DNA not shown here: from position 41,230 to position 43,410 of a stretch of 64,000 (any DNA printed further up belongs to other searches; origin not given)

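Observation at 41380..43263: Family A copy 1: large secreted protein with no recognisable domain, duplicated in the island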

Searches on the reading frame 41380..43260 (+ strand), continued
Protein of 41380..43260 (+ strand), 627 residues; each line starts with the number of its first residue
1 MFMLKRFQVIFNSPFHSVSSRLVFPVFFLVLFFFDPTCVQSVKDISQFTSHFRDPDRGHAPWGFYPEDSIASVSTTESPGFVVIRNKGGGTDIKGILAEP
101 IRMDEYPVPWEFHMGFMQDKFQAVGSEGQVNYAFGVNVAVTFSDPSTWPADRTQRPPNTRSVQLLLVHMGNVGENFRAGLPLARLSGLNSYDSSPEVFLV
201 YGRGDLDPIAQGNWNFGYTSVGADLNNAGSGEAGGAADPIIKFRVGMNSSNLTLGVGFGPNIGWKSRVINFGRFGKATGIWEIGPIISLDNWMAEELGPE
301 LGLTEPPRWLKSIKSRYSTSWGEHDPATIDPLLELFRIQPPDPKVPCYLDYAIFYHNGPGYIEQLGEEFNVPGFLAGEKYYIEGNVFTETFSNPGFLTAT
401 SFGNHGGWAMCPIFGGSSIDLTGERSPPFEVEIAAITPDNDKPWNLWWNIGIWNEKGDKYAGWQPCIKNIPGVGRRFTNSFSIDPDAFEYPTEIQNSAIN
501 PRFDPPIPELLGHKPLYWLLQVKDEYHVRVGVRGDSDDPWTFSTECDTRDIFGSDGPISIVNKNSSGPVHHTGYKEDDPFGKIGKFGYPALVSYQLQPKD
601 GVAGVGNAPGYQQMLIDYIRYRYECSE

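Call 44: find_related_loci(query=A1, collection=genome_contigs, flank=10000)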
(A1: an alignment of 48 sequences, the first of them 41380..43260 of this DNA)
Query A1 (627 aa) in genome_contigs; peptide patterns used: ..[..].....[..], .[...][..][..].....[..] (x = any residue, [..] = any of these).
74 stretches matched a pattern; 59 encode a relative of the query (tblastn E <= 1e-3); 59 distinct loci.
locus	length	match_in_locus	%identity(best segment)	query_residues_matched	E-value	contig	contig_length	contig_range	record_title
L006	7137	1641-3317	49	43-627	2e-173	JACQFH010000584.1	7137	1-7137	MAG: Planctomycetia bacterium isolate NC_groundwater_1042_Pr1_S-0.65um_63_10 Montesol18_Sp65_coassembly_scaffold_1426886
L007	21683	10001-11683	47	35-621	9e-171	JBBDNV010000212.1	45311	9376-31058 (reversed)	MAG: Pirellulales bacterium isolate LejiaB_63_21 Lejia_B_992_length_45311_cov_12, whole genome shotgun sequence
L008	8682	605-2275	49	42-626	3e-179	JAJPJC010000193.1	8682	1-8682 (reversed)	MAG: Isosphaeraceae bacterium isolate Centralia_MAG_412 k107_19919499, whole genome shotgun sequence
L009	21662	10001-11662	48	43-622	6e-170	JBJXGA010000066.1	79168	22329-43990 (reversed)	MAG: Planctomycetales bacterium isolate F1F2.bin.380 k127_9242618, whole genome shotgun sequence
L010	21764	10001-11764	45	20-627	2e-168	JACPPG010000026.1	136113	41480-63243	MAG: Planctomycetia bacterium isolate NC_groundwater_621_Pr5_B-0.1um_65_48 alan_book_18_scaffold_10193, whole genome sho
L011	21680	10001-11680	47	34-622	4e-168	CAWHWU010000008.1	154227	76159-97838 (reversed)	MAG: uncultured Planctomycetaceae bacterium isolate MFD04434.bin.2.78 genome assembly, contig: contig_16550, whole genom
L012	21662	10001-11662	47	43-622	2e-167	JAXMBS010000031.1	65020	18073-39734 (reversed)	MAG: Planctomycetaceae bacterium isolate STL-PLA42 C2.54.fa-31, whole genome shotgun sequence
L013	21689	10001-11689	45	35-623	8e-162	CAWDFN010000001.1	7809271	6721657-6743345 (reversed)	MAG: uncultured Planctomycetia bacterium isolate MFD06085.bin.3.380 genome assembly, contig: contig_207, whole genome sh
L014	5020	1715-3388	45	44-626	1e-162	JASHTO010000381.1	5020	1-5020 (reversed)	MAG: Terriglobia bacterium isolate JOPF155 JOPF_AWAY_contig_751578, whole genome shotgun sequence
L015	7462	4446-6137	43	34-627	9e-158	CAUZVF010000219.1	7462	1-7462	MAG: Planctomycetota bacterium isolate CB6_Bottom.34 genome assembly, contig: Ga0310122_10006194, whole genome shotgun s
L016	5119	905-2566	45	44-627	2e-159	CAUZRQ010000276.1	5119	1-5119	MAG: Planctomycetota bacterium isolate CB6_AW.30 genome assembly, contig: Ga0310123_10017464, whole genome shotgun seque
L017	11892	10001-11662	43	44-627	1e-155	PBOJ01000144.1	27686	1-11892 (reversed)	MAG: Planctomycetaceae bacterium isolate RS395 TaraRedSea_contig_165596, whole genome shotgun sequence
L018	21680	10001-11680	43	44-627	7e-154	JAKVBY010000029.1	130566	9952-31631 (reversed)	MAG: Pirellulaceae bacterium isolate ALOHA_ZT_40 ZT-Pirellulaceae-1_29, whole genome shotgun sequence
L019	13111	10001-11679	52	41-627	2e-149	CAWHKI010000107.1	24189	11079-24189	MAG: uncultured Isosphaeraceae bacterium isolate MFD04752.bin.2.61 genome assembly, contig: contig_177786, whole genome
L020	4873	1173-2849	40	41-627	3e-132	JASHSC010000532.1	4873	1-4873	MAG: Terriglobia bacterium isolate JOPF117 JOPF_AWAY_contig_1131940, whole genome shotgun sequence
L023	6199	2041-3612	38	43-623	2e-111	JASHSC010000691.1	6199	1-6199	MAG: Terriglobia bacterium isolate JOPF117 JOPF_AWAY_contig_1474883, whole genome shotgun sequence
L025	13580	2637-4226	37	44-626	5e-103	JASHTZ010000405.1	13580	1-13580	MAG: Terriglobia bacterium isolate JOPF166 JOPF_A14C_contig_116927, whole genome shotgun sequence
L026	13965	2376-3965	36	44-626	8e-101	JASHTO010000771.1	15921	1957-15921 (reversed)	MAG: Terriglobia bacterium isolate JOPF155 JOPF_AWAY_contig_1490624, whole genome shotgun sequence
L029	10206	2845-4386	35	45-623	4e-97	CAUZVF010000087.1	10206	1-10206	MAG: Planctomycetota bacterium isolate CB6_Bottom.34 genome assembly, contig: Ga0310122_10003322, whole genome shotgun s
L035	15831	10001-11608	36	29-627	5e-94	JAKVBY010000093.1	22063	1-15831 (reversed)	MAG: Pirellulaceae bacterium isolate ALOHA_ZT_40 ZT-Pirellulaceae-1_93, whole genome shotgun sequence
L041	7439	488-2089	35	40-626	9e-87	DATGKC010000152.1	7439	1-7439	MAG TPA_asm: Planctomycetaceae bacterium isolate SMAG_U9849 k141_1214, whole genome shotgun sequence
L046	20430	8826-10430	32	41-627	4e-80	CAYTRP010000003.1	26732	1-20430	MAG TPA_asm: uncultured Candidatus Sumerlaeota bacterium isolate SRP344714_co2_121 genome assembly, contig: NODE_4566_le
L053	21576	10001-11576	42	39-626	7e-84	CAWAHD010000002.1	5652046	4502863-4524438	MAG: uncultured Isosphaeraceae bacterium isolate MFD02248.bin.2.64 genome assembly, contig: contig_17005, whole genome s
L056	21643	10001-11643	33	17-626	5e-82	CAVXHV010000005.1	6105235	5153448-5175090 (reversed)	MAG: uncultured Planctomycetota bacterium isolate MFD04463.bin.2.228 genome assembly, contig: contig_19085, whole genome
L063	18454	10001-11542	34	45-623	7e-92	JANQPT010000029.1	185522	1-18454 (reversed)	MAG: Planctomycetales bacterium isolate IP29b_bin.173 k99_3300524, whole genome shotgun sequence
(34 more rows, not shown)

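Call 50: search_protein_families(library=pfam, proteins=[L035:14091-15671:+, L063:11580-13100:+, L041:2168-3463:+, L025:3-2447:+, L023:3682-6198:+, L046:10567-12348:+, L004:6434-8176:+, L012:11720-14350:+, L005:3196-5859:+, L046:13025-15067:+], max_evalue=0.01)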
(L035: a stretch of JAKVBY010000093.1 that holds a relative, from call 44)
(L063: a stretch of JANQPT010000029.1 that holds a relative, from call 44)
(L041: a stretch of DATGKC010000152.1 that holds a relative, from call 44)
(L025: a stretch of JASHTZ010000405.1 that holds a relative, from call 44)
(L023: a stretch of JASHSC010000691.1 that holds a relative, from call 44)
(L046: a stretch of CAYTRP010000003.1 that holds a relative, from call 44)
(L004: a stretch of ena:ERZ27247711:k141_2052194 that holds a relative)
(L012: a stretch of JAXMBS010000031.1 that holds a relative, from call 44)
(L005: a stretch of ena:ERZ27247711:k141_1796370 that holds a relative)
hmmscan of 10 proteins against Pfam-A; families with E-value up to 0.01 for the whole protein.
L035:14091-15671:+ (527 aa): 1 family
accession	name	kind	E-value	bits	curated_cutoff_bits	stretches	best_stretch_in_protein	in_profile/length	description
PF03629.24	SASA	-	7.6e-31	107.9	24.8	1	123-407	2-223/226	Carbohydrate esterase, sialic acid-specific acetylesterase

L063:11580-13100:+ (507 aa): 1 family
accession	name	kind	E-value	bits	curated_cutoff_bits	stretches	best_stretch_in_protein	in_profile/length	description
PF03629.24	SASA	-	1.4e-41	143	24.8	1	121-383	2-222/226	Carbohydrate esterase, sialic acid-specific acetylesterase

L041:2168-3463:+ (432 aa): 1 family
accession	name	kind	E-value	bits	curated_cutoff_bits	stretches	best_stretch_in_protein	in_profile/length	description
PF03629.24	SASA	-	1.7e-42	146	24.8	1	43-306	2-224/226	Carbohydrate esterase, sialic acid-specific acetylesterase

L025:3-2447:+ (815 aa): 3 families
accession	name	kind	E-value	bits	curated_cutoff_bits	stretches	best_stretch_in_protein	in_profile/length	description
PF00754.31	F5_F8_type_C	-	5.6e-09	36.6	28.2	1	43-152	13-114/127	F5/8 type C domain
PF22633.2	F5_F8_type_C_2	-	1.2e-07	32.7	27.8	1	47-148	2-91/91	NedA-like, galactose-binding domain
PF24607.1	CBM_AftD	-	0.0001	22.4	27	1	46-177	21-143/149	Arabinofuranosyltransferase D, third carbohydrate binding module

L023:3682-6198:+ (839 aa): 3 families
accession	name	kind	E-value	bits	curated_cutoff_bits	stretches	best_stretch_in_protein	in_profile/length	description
PF00754.31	F5_F8_type_C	-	1.4e-10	41.8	28.2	1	141-250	12-113/127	F5/8 type C domain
PF22633.2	F5_F8_type_C_2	-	6.7e-08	33.5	27.8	1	146-247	2-91/91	NedA-like, galactose-binding domain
PF24607.1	CBM_AftD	-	0.0016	18.5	27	0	144-276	20-143/149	Arabinofuranosyltransferase D, third carbohydrate binding module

L046:10567-12348:+ (594 aa): 1 family
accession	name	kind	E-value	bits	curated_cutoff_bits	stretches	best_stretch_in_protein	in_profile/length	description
PF00404.24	Dockerin_1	-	1.2e-07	32.2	22.9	1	540-592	1-56/57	Dockerin type I domain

L004:6434-8176:+ (581 aa): 1 family
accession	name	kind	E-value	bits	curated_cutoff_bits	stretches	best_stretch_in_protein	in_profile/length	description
PF00149.33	Metallophos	-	6.5e-13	50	21.5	1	307-483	2-191/191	Calcineurin-like phosphoesterase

L012:11720-14350:+ (877 aa): 0 families

L005:3196-5859:+ (888 aa): 0 families

L046:13025-15067:+ (681 aa): 1 family
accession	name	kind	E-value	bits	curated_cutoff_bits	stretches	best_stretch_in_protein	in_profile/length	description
PF07944.18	Beta-AFase-like_GH127_cat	-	0.0012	18.4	24.9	0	267-357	184-253/376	Beta-L-arabinofuranosidase, GH127 catalytic domain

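Call 55: find_encoding_contigs(protein=P0001, flank=2000, max_places=2)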
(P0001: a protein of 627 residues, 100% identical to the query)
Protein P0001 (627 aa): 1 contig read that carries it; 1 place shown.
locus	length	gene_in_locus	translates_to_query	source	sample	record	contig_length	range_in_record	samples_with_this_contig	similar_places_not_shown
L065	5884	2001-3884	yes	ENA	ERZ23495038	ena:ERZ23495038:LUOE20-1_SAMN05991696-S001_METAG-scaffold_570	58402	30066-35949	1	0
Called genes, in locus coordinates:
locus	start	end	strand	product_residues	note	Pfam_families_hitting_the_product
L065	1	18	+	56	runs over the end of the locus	-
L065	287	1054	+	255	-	PF03328:HpcH_HpaI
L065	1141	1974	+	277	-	PF01261:AP_endonuc_2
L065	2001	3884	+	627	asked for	-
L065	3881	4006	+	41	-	-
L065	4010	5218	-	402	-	-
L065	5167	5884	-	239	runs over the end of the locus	-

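Call 82: search_protein_families(library=pfam, alignment_id=A5, max_evalue=0.001)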
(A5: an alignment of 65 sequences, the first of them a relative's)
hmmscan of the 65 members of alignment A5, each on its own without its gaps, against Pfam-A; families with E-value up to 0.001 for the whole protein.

A. member 1, L001:11584-13341:+ (586 aa): 0 families

B. families by the number of members that match (of 65 scanned): 94 families (the first 25 are shown)
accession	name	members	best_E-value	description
PF03629.24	SASA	5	1.7e-42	Carbohydrate esterase, sialic acid-specific acetylesterase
PF07394.17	DUF1501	4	5.7e-154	Protein of unknown function (DUF1501)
PF07883.17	Cupin_2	3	1.5e-12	Cupin domain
PF02311.25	AraC_binding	3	8e-08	AraC-like ligand binding domain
PF00754.31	F5_F8_type_C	2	1.4e-10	F5/8 type C domain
PF22633.2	F5_F8_type_C_2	2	6.7e-08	NedA-like, galactose-binding domain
PF25183.1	OMP_b-brl_4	1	7.9e-99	Outer membrane beta barrel domain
PF02355.23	SecD_SecF_C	1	8.8e-71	Protein export membrane protein SecD/SecF, C-terminal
PF01977.22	UbiD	1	9.1e-63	3-octaprenyl-4-hydroxybenzoate carboxy-lyase Rift-related domain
PF02826.25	2-Hacid_dh_C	1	2e-59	D-isomer specific 2-hydroxyacid dehydrogenase, NAD binding domain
PF20583.3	DUF6786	1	3.4e-59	Family of unknown function (DUF6786)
PF21180.3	TOP6A-Spo11_Toprim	1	4.4e-59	Topoisomerase 6 subunit A/Spo11, Toprim domain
PF09239.17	Topo-VIb_trans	1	1.8e-52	Topoisomerase VI B subunit, transducer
PF07995.17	GSDH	1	7.4e-51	Glucose / Sorbosone dehydrogenase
PF06439.18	3keto-disac_hyd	1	1e-46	3-keto-disaccharide hydrolase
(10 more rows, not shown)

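Call 89: search_protein_families(library=phrogs, proteins=[window:41380-43260:+, P0112], max_evalue=0.1)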
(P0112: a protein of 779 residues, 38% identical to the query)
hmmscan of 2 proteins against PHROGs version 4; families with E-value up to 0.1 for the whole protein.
window:41380-43260:+ (627 aa): 0 families

P0112 (779 aa): 0 families
